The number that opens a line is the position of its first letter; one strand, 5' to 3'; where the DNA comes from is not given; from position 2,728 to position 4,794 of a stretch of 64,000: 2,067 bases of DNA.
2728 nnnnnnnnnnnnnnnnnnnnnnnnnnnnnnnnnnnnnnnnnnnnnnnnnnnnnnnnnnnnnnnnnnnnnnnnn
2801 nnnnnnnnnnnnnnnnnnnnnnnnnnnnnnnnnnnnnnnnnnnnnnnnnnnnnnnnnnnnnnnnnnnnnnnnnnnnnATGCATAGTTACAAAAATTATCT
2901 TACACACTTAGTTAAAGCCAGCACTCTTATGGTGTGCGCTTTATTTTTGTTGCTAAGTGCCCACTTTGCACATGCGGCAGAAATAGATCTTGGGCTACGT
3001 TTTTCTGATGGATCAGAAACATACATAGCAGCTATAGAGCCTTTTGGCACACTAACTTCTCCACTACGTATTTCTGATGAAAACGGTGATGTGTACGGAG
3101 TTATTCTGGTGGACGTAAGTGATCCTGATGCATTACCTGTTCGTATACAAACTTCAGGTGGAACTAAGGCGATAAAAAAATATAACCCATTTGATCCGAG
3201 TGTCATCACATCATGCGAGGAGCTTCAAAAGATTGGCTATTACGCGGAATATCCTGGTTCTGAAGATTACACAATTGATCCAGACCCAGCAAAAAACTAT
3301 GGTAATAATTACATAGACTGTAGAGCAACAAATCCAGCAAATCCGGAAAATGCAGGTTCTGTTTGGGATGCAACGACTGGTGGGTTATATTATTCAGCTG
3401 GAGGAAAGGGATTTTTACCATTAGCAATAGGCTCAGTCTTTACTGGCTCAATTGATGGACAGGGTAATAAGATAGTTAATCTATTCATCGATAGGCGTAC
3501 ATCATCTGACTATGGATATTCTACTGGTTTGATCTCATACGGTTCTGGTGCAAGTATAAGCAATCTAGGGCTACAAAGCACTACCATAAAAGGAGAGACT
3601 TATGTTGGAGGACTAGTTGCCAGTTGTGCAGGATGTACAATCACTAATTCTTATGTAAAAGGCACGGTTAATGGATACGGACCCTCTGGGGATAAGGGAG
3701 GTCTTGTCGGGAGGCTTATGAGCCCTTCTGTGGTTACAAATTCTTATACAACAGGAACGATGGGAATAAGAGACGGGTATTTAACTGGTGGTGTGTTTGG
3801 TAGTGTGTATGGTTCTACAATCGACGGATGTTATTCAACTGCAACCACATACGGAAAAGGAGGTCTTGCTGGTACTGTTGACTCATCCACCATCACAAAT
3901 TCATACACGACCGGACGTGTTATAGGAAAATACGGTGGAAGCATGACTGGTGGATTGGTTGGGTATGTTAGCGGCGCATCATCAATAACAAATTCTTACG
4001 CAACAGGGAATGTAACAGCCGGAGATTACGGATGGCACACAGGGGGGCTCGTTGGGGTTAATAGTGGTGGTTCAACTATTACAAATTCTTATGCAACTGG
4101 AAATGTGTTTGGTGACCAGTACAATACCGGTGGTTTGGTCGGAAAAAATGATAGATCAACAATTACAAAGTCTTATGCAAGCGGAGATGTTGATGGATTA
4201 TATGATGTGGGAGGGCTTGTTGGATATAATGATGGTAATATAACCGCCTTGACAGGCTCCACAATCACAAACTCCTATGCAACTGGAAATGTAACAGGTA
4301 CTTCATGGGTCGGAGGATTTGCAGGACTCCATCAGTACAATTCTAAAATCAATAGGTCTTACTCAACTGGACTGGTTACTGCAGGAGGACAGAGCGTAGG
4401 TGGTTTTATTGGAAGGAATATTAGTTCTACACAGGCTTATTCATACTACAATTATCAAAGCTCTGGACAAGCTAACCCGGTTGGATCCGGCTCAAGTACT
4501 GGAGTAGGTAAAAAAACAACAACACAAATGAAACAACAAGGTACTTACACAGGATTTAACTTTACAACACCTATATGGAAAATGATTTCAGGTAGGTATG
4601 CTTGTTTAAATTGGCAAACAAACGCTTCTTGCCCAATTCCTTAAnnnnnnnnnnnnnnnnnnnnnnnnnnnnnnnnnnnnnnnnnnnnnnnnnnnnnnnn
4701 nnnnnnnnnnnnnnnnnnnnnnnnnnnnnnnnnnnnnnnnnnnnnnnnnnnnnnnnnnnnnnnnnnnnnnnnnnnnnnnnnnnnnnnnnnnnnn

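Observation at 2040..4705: Two-gene secreted module (TLEVVG-type protein + GLUG-repeat protein) inserted between fusA and tuf, bracketed by near-duplicate terminators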

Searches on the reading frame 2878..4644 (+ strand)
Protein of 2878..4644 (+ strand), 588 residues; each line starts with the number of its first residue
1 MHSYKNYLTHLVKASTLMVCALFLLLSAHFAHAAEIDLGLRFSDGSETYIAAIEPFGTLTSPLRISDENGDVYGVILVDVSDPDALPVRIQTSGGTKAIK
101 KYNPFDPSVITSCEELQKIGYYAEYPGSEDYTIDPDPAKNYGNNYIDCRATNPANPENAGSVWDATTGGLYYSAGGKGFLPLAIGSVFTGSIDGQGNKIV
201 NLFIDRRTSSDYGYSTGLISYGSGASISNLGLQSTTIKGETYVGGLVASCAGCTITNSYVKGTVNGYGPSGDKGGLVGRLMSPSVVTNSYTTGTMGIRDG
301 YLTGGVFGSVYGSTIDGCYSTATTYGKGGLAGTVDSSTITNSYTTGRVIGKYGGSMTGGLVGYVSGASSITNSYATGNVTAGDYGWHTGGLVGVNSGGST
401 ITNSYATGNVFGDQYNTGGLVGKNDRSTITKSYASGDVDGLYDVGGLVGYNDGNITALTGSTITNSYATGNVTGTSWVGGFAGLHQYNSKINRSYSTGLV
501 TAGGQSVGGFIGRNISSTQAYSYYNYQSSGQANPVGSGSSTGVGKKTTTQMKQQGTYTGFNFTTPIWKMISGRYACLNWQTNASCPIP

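Call 3: search_protein_families(library=pfam, proteins=[window:2878-4644:+], max_evalue=0.1)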
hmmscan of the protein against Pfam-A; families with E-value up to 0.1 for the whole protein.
window:2878-4644:+ (588 aa): 1 family
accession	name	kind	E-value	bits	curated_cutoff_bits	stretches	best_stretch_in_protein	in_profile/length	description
PF07581.17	Glug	-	1.1e-34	116.9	20.5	5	353-380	1-28/28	The GLUG motif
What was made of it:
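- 2878..4644 (+): P2, 588 aa: Sec signal (aa 1-33), dock domain (aa 35-102), then a GLUG beta-helix cassette (about aa 105-588). Pfam GLUG E 1.1e-34 (call 3).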

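Call 8: search_protein_families(library=phrogs, proteins=[window:2878-4644:+], max_evalue=0.1)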
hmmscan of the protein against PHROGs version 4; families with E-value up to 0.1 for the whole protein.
window:2878-4644:+ (588 aa): 0 families

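Call 9: search_protein_families(library=ncbifam, proteins=[window:2878-4644:+], max_evalue=0.1)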
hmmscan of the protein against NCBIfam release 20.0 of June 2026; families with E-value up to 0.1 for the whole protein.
window:2878-4644:+ (588 aa): 1 family
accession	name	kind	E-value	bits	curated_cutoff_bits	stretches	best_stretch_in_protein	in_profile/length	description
NF046017.1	ZmpA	exception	1.3e-09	35.8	3000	2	322-410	982-1076/2052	zinc metalloprotease A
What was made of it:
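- On IgA1 protease / ZmpA-type metalloproteases: NF046017 scores 35.8 bits against a cut-off of 3000, matching the GLUG region only (call 9).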

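Call 11: find_homologous_proteins(query=window:2878-4644:+)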
Query window:2878-4644:+ (588 aa): 5273 proteins with E <= 0.001 among 8000 candidates; the best 120 are listed.
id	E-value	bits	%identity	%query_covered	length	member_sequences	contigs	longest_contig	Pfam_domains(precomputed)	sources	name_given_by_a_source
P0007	4.0e-93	331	56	33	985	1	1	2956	PF05342.20,PF07581.18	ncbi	ncbi:beta strand repeat-containing protein, partial [Candidatus Omnitrophota bacterium]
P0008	4.6e-89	318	36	57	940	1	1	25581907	PF07581.18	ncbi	ncbi:uncharacterized protein LOC144639076 [Oculina patagonica]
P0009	1.5e-76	277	46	44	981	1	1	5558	PF05342.20,PF07581.18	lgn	-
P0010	3.3e-74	269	49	40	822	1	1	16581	PF12733.14,PF07581.18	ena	-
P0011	8.4e-74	268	38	61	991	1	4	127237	PF18962.8,PF07581.18,PF19081.7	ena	-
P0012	3.6e-72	262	33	83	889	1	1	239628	PF05342.20,PF07581.18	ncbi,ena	-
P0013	1.6e-71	260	42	69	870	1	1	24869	PF18962.8,PF07581.18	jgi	jgi:type IX secretion system substrate protein/GLUG motif-containing protein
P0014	9.3e-70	254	33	81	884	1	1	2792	PF05342.20,PF07581.18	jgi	jgi:hypothetical protein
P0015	3.6e-68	249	38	66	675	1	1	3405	PF07963.18,PF07581.18,PF08334.17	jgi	jgi:type II secretion system protein G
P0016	4.4e-68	249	31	81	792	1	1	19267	PF07581.18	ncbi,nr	ncbi:hypothetical protein HY797_01695 [Candidatus Falkowbacteria bacterium]|nr:hypothetical protein 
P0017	1.0e-67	247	35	81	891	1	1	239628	PF05342.20,PF07581.18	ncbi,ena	-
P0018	1.2e-67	247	40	43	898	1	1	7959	PF07581.18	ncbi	ncbi:MAG: GLUG motif-containing protein, partial [Candidatus Saliniplasma sp.]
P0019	1.8e-67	247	40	62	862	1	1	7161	PF07581.18,PF00700.28,PF00669.26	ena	-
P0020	1.8e-67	247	38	57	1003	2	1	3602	PF05342.20,PF07581.18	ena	-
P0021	1.1e-66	244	35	71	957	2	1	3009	PF05342.20,PF07581.18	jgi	jgi:hypothetical protein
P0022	4.8e-64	235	36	80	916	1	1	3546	PF07581.18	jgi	-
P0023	8.2e-64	235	40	47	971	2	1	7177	PF07581.18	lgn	-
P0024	9.6e-64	234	33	67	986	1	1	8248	PF07581.18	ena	-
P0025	1.6e-63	234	33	80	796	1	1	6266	PF07581.18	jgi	-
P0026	2.3e-63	233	38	69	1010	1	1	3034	PF05342.20,PF25523.2,PF18370.8,PF07581.18,PF00041.28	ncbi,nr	ncbi:hypothetical protein JEZ13_10910, partial [bacterium]|nr:hypothetical protein [bacterium]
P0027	4.8e-63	232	37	58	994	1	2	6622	PF05342.20,PF22352.3,PF00801.27,PF07581.18,PF18911.7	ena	-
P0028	5.2e-63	232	33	67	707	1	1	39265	PF07581.18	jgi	jgi:hypothetical protein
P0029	9.4e-63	231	29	86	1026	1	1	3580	PF07581.18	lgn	-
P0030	1.1e-62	231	35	65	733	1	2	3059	PF18998.7,PF07581.18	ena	-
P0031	1.7e-62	230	34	71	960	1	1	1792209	PF07581.18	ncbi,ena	-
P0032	1.7e-62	230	35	71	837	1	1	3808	PF17963.8,PF17892.8,PF17803.8,PF07581.18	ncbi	-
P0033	4.8e-62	229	35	59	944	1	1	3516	PF07790.17,PF07581.18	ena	-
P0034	1.7e-61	227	34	79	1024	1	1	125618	PF07581.18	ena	-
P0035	6.8e-61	225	40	47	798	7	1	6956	PF07581.18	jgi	jgi:hypothetical protein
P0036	1.3e-60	224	39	58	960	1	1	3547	PF07581.18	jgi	jgi:hypothetical protein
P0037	2.3e-60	223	40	40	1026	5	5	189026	PF07581.18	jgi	-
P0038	2.9e-60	223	35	67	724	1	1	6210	PF07581.18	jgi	jgi:hypothetical protein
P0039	9.2e-60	221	35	67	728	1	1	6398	PF07581.18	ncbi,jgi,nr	ncbi:MAG TPA: hypothetical protein GXZ90_03100 [Clostridiales bacterium]|nr:hypothetical protein [Cl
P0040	1.2e-59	221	33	70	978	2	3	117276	PF07581.18,PF13860.13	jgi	-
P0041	1.6e-59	220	35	82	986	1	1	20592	PF07581.18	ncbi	-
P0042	2.4e-59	220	34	81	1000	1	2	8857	PF12733.14,PF07581.18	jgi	jgi:LPXTG-motif cell wall-anchored protein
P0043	2.4e-59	220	41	50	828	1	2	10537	PF07581.18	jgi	-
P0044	4.5e-59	219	38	67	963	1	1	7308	PF07581.18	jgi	jgi:hypothetical protein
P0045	4.6e-59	219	38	70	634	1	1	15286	PF07581.18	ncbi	ncbi:hypothetical protein R83H12_01650 [Fibrobacteria bacterium R8-3-H12]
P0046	7.5e-59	218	40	45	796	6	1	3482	PF07581.18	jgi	jgi:hypothetical protein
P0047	7.9e-59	218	38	65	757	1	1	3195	PF09603.16,PF07581.18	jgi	jgi:uncharacterized protein (TIGR02145 family)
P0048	1.3e-58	217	41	57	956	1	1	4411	PF07581.18,PF00700.28,PF00669.26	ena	-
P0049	3.4e-58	216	47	41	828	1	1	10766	PF07581.18,PF13860.13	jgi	-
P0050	3.5e-58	216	37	65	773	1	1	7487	PF09603.16,PF07581.18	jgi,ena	-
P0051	4.8e-58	216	39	56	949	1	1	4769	PF07581.18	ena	-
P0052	8.7e-58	215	34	59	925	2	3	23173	PF18998.7,PF07581.18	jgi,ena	-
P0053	1.6e-57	214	36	92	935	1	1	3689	PF05342.20,PF07963.18,PF07581.18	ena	-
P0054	1.7e-57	214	39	67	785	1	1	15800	PF07581.18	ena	-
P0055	8.7e-57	211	39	69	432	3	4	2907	PF07581.18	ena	-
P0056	9.1e-57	211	33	83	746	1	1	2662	PF07581.18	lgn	-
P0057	9.8e-57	211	34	67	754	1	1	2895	PF07581.18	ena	-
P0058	1.3e-56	211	37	66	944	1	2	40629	PF15418.13,PF22352.3,PF00801.27,PF18981.7,PF07581.18,PF05345.19,PF19077.7,PF20164.5,PF18911.7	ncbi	-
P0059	1.5e-56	211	32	57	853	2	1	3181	PF13287.13,PF13290.14,PF07581.18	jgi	-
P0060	2.3e-56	210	35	59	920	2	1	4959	PF07581.18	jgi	jgi:hypothetical protein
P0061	4.7e-56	209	36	58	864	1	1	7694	PF07581.18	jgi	jgi:hypothetical protein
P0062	5.4e-56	209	37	61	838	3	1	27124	PF07581.18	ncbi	-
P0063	6.5e-56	209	43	40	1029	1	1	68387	PF07581.18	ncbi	-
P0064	8.8e-56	208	38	57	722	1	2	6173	PF07963.18,PF07581.18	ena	-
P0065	2.0e-55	207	35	68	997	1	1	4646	PF05342.20,PF18204.7,PF07581.18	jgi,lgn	-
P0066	3.2e-55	206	38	62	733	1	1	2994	PF07581.18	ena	-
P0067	9.3e-55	205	34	70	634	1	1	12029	PF18998.7,PF07581.18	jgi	jgi:hypothetical protein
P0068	1.1e-54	204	40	58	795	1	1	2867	PF07581.18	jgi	jgi:The GLUG motif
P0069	1.2e-54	204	43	43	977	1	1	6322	PF18962.8,PF07581.18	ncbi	ncbi:MAG: GLUG motif-containing protein [Paludibacter sp.]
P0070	1.9e-54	204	32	67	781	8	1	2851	PF07581.18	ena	-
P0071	2.0e-54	204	33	60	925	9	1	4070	PF18998.7,PF07581.18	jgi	-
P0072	2.2e-54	203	44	47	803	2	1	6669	PF05342.20,PF07581.18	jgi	jgi:hypothetical protein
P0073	5.1e-54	202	41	41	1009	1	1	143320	PF07581.18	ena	-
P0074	6.2e-54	202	38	40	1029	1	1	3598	PF07581.18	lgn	-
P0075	8.1e-54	202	39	56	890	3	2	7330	PF07581.18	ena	-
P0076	1.2e-53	201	34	55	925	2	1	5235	PF18998.7,PF07581.18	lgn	-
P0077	1.2e-53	201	32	77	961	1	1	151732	PF05342.20,PF07581.18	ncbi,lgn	ncbi:MAG: GLUG motif-containing protein [Pseudomonadota bacterium]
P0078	1.6e-53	201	34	79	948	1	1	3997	PF07581.18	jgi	-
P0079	2.3e-53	200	39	58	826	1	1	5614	PF22352.3,PF00801.27,PF07581.18,PF18911.7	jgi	jgi:chitodextrinase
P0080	2.4e-53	200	30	67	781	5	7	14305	PF07581.18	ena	-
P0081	2.6e-53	200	36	69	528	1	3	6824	PF07581.18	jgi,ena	-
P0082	2.7e-53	200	39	45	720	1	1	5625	PF07581.18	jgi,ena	-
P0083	3.6e-53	199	47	51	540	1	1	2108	PF07963.18,PF07581.18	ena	-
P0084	4.0e-53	199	39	67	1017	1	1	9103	PF07581.18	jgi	jgi:hypothetical protein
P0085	4.0e-53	199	38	50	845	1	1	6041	PF07581.18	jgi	jgi:hypothetical protein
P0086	4.2e-53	199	43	59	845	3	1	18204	PF07581.18,PF00700.28,PF00669.26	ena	-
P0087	4.2e-53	199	40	66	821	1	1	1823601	PF13715.13,PF00801.27,PF00963.25,PF07581.18,PF13620.13,PF22904.4,PF17210.10,PF18911.7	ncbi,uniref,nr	ncbi:GLUG motif-containing protein [Methanohalophilus profundi]|uniref:GLUG motif-containing protein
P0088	4.4e-53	199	32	70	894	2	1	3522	PF07581.18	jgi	-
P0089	6.4e-53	199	34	67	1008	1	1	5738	PF05342.20,PF18962.8,PF07581.18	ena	-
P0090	1.1e-52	198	40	59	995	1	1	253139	PF05342.20,PF05860.20,PF07581.18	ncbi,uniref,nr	ncbi:GLUG motif-containing protein [Aliarcobacter cryaerophilus]|uniref:GLUG motif-containing protei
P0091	1.2e-52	198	30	69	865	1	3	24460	PF07581.18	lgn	-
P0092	1.7e-52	197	36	70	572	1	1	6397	PF18962.8,PF07581.18,PF13860.13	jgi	-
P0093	2.2e-52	197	37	68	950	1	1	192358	PF13018.12,PF05860.20,PF07581.18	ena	-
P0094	2.3e-52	197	32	73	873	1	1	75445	PF05342.20,PF07581.18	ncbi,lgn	ncbi:MAG: GLUG motif-containing protein [Alphaproteobacteria bacterium]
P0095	3.2e-52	196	33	62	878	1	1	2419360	PF07581.18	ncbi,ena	-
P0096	5.5e-52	196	36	69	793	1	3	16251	PF18962.8,PF07581.18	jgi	-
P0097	8.1e-52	195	37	68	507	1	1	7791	PF07581.18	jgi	-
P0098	8.7e-52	195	38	67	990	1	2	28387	PF03793.25,PF07581.18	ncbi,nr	ncbi:MAG TPA: GLUG motif-containing protein [Anaerohalosphaeraceae bacterium]|nr:GLUG motif-containi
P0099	2.0e-51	194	38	57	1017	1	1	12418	PF07581.18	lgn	-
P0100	2.1e-51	194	34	76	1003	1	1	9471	PF18962.8,PF07581.18,PF13860.13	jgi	jgi:hypothetical protein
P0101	2.1e-51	194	33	53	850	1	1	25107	PF18998.7,PF07581.18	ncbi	-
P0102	2.2e-51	194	42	39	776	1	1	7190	PF18998.7,PF07581.18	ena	-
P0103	2.6e-51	193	40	52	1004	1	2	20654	PF18676.7,PF07581.18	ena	-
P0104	2.7e-51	193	39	65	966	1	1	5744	PF09603.16,PF03544.20,PF07581.18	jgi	jgi:TonB family protein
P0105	3.1e-51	193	35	82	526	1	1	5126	PF05342.20,PF07581.18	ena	-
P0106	3.7e-51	193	37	56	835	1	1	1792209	PF07581.18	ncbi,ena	-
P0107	3.8e-51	193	39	54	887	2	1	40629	PF22352.3,PF00801.27,PF07581.18,PF18911.7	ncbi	-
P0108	4.1e-51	193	39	28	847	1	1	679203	PF07581.18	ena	-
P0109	4.1e-51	193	37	67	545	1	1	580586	PF07581.18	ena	-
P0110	6.2e-51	192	35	59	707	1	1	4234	PF07581.18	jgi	jgi:hypothetical protein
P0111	1.0e-50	191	44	36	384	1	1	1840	PF07581.18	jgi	jgi:hypothetical protein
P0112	1.0e-50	191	39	30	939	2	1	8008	PF07581.18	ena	-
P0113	1.2e-50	191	39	62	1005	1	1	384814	PF05342.20,PF05860.20,PF07581.18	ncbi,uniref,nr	ncbi:GLUG motif-containing protein [Aliarcobacter cryaerophilus]|uniref:GLUG motif-containing protei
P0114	1.2e-50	191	38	43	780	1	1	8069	PF07581.18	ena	-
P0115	1.2e-50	191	38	58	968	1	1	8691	PF07581.18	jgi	jgi:The GLUG motif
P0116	1.7e-50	191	35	71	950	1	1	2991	PF07581.18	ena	-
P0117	2.1e-50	190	40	47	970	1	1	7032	PF05342.20,PF05860.20,PF07581.18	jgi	jgi:filamentous hemagglutinin family protein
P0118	2.1e-50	190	33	68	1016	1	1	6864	PF07581.18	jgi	-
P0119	2.1e-50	190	34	70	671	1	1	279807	PF07581.18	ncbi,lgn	-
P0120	2.5e-50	190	42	39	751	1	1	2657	PF18676.7,PF07581.18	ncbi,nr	ncbi:MAG: MBG-2 domain-containing protein, partial [Campylobacteraceae bacterium]|nr:MBG-2 domain-co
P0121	2.6e-50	190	37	66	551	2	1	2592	PF07581.18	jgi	-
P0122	2.6e-50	190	33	65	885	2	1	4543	PF07581.18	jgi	-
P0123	2.7e-50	190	45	38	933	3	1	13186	PF07581.18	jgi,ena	-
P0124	2.9e-50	190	38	69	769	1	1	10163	PF07581.18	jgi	-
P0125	3.7e-50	189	36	82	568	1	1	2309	PF18962.8,PF07581.18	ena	-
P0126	5.1e-50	189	46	56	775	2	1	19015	PF09603.16,PF07581.18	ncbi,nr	ncbi:MAG: hypothetical protein LBH25_13915 [Fibromonadaceae bacterium]|nr:hypothetical protein [Fibr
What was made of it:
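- Closest known: GLUG motif-containing surface proteins. Same: In homologues the cassette is fused to T9SS sorting domains, LPXTG, pilin or flagellin N-termini, or hemagglutinin-type secretion domains (Pfam columns of call 11).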

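Call 44: search_protein_families(library=pfam, alignment_id=A4, max_evalue=0.001)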
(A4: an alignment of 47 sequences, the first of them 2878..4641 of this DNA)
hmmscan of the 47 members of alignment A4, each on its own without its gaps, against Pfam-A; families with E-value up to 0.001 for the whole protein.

A. member 1, window:2878-4641:+ (588 aa): 1 family
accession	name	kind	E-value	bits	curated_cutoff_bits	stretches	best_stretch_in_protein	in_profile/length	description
PF07581.17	Glug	-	1.1e-34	116.9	20.5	4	353-380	1-28/28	The GLUG motif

B. families by the number of members that match (of 47 scanned): 34 families (the first 25 are shown)
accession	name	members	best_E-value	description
PF00041.27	fn3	3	9.8e-26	Fibronectin type III domain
PF16656.11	Pur_ac_phosph_N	3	5.8e-10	Purple acid Phosphatase, N-terminal domain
PF09603.15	Fib_succ_major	2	1.3e-20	Fibrobacter succinogenes major domain (Fib_succ_major)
PF25059.1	FN3_DSCAM-DSCAML_C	2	6e-10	DSCAM/DSCAML C-terminal Fn3-like domain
PF03382.20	DUF285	1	7.8e-100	Mycoplasma protein of unknown function, DUF285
PF05048.19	NosD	1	3.4e-42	Periplasmic copper-binding protein (NosD)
PF00082.27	Peptidase_S8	1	6.1e-42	Subtilase family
PF13517.12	FG-GAP_3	1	1.4e-38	FG-GAP-like repeat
PF07581.17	Glug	1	1.1e-34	The GLUG motif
PF24681.1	Kelch_KLHDC2_KLHL20_DRC7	1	4.4e-32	KLHDC2/KLHL20/DRC7 Kelch-repeats domain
PF13229.12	Beta_helix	1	4.8e-27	Right handed beta helix region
PF01344.31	Kelch_1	1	6.2e-19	Kelch motif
PF24981.1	Beta-prop_ATRN-LZTR1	1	3.1e-18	Attractin/LZTR1 beta-propeller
PF00090.25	TSP_1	1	2.5e-17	Thrombospondin type 1 domain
PF13688.12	Reprolysin_5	1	5.8e-15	Metallo-peptidase family M12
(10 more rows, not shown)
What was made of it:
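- On GLUG repeat proteins (PF07581): 116.9 bits against 20.5, in 4-5 stretches (calls 3, 44).
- Closest known: Cohesin-dockerin and similar 'mount a cargo on a scaffold' systems. Same: A small conserved module is attached to many unrelated extracellular catalytic or binding domains (call 44), and it is paired with a partner element on a scaffold protein.
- Partners carry subtilase, reprolysin, Kelch, FG-GAP, FN3, NosD, DUF285 and GLUG domains (call 44).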

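Call 93: list_cluster_members(proteins=[window:2878-4641:+, window:2245-2865:+, P0127])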
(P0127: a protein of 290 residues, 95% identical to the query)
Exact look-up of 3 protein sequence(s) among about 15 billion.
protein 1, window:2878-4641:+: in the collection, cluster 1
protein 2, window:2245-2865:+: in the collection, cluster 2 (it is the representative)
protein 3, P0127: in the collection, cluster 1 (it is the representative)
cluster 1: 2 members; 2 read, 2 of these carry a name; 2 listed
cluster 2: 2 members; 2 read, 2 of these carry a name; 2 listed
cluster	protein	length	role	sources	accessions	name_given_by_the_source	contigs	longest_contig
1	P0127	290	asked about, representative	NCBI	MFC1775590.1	hypothetical protein ACFLY0_01920, partial [Patescibacteria group bacterium]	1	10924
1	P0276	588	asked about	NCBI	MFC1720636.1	GLUG motif-containing protein [Patescibacteria group bacterium]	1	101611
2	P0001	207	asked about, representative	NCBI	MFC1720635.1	hypothetical protein ACFL0K_00030 [Patescibacteria group bacterium]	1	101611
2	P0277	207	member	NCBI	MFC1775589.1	hypothetical protein ACFLY0_01915 [Patescibacteria group bacterium]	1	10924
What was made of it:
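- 2878..4644 (+): NCBI calls it a GLUG motif-containing protein, MFC1720636.1 (call 93).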
